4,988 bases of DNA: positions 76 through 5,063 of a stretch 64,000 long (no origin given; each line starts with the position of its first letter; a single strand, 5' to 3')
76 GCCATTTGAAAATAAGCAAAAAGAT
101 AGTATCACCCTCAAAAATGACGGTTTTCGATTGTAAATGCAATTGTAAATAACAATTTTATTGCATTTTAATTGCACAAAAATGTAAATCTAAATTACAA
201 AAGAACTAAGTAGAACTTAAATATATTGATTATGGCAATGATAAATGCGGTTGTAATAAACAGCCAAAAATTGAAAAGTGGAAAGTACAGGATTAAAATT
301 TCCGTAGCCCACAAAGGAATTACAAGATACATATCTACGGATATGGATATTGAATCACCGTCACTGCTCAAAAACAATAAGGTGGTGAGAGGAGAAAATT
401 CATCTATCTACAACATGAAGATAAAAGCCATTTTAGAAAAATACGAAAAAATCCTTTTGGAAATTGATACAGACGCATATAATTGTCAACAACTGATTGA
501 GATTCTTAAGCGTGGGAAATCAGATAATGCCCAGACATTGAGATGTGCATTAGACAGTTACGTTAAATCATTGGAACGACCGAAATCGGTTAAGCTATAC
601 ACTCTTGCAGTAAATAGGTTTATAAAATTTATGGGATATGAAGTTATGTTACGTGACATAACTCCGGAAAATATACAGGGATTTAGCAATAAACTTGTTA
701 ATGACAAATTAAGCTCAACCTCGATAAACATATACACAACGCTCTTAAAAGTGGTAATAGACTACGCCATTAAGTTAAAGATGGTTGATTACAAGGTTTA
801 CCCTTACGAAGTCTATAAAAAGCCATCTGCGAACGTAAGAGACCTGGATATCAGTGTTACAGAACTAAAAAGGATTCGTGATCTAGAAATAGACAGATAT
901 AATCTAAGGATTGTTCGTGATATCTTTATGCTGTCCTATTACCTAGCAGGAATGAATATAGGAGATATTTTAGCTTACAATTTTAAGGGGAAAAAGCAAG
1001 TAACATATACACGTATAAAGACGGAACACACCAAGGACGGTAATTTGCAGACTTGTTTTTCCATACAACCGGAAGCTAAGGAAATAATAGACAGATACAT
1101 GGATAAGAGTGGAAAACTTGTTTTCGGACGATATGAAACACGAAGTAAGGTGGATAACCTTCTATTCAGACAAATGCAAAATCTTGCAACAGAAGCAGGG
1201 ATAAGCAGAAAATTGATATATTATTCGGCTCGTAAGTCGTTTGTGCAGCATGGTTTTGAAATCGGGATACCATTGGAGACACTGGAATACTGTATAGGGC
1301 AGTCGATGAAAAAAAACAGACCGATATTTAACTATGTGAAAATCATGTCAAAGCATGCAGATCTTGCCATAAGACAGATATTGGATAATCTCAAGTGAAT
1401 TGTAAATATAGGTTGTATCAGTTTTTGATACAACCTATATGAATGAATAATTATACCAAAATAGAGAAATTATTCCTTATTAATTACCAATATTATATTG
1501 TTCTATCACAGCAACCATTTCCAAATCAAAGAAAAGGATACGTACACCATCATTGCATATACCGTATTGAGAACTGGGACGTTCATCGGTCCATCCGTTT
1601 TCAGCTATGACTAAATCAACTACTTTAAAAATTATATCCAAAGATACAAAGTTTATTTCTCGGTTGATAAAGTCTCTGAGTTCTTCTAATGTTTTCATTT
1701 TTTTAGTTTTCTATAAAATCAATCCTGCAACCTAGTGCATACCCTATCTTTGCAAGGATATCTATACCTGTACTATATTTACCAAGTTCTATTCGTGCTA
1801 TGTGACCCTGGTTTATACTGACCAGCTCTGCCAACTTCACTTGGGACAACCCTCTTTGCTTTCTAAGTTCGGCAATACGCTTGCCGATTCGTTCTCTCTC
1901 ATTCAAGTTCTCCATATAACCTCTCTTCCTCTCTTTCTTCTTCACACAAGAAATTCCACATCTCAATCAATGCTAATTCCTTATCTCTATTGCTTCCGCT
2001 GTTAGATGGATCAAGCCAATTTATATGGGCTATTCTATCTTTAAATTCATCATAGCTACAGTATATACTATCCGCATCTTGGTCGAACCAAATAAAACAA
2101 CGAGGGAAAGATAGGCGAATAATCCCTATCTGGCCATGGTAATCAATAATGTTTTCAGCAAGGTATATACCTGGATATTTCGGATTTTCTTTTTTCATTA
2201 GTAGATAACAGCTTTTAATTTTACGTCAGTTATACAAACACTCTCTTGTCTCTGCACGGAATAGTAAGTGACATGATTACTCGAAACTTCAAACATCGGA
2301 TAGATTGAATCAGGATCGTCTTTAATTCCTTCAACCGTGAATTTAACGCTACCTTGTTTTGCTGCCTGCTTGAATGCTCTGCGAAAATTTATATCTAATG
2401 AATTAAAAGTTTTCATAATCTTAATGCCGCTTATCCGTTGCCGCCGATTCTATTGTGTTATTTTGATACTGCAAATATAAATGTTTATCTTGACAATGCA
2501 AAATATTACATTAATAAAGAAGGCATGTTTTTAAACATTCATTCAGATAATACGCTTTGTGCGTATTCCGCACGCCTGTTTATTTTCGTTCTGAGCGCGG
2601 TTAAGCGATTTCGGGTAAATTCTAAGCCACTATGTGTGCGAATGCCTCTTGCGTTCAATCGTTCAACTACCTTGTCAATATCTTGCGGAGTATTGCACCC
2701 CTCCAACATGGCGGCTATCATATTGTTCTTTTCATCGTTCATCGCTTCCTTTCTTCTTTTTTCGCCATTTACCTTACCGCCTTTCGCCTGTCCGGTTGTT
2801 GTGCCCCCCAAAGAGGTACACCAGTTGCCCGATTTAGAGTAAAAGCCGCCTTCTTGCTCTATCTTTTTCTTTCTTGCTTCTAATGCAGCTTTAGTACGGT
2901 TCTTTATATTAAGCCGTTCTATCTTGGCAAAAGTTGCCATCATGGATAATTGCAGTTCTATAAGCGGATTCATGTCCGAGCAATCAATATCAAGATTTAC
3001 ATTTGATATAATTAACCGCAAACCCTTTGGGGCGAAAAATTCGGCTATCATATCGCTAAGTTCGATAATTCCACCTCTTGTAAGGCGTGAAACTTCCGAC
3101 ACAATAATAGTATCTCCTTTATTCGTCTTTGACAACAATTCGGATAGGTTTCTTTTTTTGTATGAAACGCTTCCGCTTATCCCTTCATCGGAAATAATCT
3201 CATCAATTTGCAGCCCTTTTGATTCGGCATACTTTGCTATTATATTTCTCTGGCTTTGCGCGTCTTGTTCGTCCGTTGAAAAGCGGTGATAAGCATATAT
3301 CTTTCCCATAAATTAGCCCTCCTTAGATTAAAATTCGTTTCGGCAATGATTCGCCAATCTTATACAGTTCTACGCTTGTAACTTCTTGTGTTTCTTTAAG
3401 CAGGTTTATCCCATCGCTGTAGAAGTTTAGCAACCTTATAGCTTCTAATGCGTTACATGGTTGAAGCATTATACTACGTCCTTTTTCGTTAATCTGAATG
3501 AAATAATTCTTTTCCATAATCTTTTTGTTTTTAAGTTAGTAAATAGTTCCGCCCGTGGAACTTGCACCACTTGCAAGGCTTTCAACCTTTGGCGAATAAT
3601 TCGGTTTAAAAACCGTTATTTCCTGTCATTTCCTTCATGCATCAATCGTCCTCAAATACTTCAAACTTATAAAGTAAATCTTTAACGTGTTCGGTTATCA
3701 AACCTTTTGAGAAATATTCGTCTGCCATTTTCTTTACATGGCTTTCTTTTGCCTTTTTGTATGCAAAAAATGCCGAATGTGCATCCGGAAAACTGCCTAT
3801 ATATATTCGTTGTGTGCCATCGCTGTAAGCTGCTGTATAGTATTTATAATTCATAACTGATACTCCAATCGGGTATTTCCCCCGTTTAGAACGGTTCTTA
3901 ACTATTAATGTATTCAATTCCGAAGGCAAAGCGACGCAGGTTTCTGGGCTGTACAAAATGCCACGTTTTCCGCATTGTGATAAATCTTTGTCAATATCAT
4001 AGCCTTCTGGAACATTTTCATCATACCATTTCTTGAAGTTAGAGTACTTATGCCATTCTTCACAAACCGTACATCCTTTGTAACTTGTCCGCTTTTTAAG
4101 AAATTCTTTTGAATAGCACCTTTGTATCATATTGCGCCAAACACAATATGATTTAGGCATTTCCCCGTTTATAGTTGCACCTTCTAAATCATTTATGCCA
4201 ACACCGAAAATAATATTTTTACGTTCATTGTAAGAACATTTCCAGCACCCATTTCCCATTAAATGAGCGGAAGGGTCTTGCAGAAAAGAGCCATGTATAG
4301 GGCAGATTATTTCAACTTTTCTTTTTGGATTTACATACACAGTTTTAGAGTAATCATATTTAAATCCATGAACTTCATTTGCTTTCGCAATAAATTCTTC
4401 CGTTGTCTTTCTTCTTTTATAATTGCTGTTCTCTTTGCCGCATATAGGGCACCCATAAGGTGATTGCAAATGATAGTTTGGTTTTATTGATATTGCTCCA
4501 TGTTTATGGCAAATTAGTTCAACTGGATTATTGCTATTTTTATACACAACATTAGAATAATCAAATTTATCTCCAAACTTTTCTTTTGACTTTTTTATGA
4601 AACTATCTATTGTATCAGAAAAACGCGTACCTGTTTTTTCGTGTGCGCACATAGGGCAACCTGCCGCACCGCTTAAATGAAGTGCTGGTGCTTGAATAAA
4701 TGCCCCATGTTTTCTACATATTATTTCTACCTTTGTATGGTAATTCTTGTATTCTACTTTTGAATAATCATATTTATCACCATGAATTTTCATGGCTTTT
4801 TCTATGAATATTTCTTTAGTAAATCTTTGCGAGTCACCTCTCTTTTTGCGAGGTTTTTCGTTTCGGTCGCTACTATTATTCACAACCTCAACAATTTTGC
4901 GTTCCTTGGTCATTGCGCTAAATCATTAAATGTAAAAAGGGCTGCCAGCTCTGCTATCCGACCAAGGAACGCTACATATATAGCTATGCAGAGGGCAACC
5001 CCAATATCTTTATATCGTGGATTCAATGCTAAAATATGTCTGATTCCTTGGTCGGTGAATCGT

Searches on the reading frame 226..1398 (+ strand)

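Call 54: search_protein_families(library=pfam, proteins=[window:226-1398:+], max_evalue=0.01)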
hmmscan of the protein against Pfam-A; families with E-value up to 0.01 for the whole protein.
window:226-1398:+ (390 aa): 4 families
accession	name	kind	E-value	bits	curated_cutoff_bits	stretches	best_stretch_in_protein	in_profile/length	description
PF13102.12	Phage_int_SAM_5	-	8.3e-10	39.4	22.3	1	114-196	11-95/98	Phage integrase SAM-like domain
PF13495.12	Phage_int_SAM_4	-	6.8e-05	23.6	27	1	119-175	16-72/85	Phage integrase, N-terminal SAM-like domain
PF17293.8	Arm-DNA-bind_5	-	9e-05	23.4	22.6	1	9-85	1-80/87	Arm DNA-binding domain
PF02899.23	Phage_int_SAM_1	-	0.00011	22.9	22.3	1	118-183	15-81/83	Phage integrase, N-terminal SAM-like domain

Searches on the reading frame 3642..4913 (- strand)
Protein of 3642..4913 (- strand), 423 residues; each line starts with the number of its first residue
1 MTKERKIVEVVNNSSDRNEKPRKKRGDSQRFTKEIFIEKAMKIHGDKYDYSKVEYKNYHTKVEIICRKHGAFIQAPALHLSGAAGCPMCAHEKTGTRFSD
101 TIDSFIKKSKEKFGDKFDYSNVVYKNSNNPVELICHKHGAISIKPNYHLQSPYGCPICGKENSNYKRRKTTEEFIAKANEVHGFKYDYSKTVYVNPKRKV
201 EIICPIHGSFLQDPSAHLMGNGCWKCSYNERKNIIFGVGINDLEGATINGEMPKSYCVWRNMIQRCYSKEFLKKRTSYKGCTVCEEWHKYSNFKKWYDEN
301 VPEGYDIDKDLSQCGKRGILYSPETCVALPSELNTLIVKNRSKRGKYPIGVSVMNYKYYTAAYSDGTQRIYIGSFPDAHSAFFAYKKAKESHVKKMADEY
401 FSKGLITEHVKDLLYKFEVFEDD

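Call 54: search_protein_families(library=pfam, proteins=[window:3642-4913:-], max_evalue=0.01)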
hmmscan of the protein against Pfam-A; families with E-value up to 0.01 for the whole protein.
window:3642-4913:- (423 aa): 1 family
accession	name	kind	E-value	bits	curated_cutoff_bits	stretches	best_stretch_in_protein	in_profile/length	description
PF05265.19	DUF723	-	3.4e-07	30.6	20.9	1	108-159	7-60/60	Protein of unknown function (DUF723)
